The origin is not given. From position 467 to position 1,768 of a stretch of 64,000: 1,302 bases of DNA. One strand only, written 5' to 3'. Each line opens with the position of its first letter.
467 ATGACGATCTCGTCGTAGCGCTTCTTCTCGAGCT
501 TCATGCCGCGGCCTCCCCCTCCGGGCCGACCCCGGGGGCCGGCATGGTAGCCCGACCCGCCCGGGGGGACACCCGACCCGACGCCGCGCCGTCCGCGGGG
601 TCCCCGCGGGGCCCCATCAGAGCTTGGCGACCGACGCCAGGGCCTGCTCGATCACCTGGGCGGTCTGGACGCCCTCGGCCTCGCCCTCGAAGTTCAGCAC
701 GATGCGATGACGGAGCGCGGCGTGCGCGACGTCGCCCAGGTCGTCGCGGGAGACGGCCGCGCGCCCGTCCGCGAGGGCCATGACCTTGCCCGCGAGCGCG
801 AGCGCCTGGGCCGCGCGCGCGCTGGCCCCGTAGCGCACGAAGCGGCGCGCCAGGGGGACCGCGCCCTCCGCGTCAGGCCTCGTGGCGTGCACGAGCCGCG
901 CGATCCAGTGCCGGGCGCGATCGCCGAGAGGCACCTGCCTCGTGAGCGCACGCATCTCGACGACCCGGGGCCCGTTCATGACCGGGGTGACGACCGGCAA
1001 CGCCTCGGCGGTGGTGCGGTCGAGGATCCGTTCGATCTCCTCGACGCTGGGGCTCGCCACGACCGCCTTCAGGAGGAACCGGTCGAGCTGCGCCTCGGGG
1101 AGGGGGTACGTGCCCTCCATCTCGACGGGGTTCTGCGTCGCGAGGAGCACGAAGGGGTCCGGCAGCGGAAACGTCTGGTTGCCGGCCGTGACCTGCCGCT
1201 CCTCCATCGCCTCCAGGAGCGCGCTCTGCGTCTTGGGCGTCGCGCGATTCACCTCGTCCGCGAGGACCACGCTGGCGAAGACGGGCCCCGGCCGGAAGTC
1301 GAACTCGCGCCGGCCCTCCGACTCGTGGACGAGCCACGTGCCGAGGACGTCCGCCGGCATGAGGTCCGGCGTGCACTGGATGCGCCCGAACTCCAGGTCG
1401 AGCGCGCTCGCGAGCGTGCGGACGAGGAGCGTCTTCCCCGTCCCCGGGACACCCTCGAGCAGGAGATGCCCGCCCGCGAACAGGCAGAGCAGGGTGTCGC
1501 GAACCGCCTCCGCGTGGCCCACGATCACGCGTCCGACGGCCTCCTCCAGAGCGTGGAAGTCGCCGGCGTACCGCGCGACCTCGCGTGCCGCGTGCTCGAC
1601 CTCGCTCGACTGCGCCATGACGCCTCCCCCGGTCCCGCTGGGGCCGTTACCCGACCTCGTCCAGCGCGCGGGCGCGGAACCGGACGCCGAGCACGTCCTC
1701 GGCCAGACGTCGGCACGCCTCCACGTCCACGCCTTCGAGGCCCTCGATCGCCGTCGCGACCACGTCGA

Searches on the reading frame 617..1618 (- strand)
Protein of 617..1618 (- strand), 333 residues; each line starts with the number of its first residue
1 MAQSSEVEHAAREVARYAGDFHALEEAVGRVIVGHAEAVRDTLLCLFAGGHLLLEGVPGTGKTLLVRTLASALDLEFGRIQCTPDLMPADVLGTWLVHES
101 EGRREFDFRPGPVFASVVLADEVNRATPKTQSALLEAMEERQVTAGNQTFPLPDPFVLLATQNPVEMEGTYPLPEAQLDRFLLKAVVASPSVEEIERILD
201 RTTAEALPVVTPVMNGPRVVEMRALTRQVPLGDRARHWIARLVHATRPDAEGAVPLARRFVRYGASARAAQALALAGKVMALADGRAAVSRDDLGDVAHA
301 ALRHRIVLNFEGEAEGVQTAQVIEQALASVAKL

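Call 72: search_protein_families(library=pfam, proteins=[window:617-1618:-], max_evalue=0.00001)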
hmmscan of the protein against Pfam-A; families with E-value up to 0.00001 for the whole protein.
window:617-1618:- (333 aa): 5 families
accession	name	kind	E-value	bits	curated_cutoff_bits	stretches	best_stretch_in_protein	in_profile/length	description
PF07726.17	AAA_3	-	7.2e-62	207.5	27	1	51-183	1-131/131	ATPase family associated with various cellular activities (AAA)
PF07728.20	AAA_5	-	4e-18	66.2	22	1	51-181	1-139/139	AAA domain (dynein-related subfamily)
PF17863.7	AAA_lid_2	-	5.9e-13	48.8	22.7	1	259-325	7-73/74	AAA lid domain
PF20030.5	bpMoxR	-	4.6e-12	45.9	27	1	28-200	10-179/205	MoxR domain in the MoxR-vWA-beta-propeller ternary systems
PF00004.35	AAA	-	1.2e-08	35.9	21.2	1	52-164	1-111/131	ATPase family associated with various cellular activities (AAA)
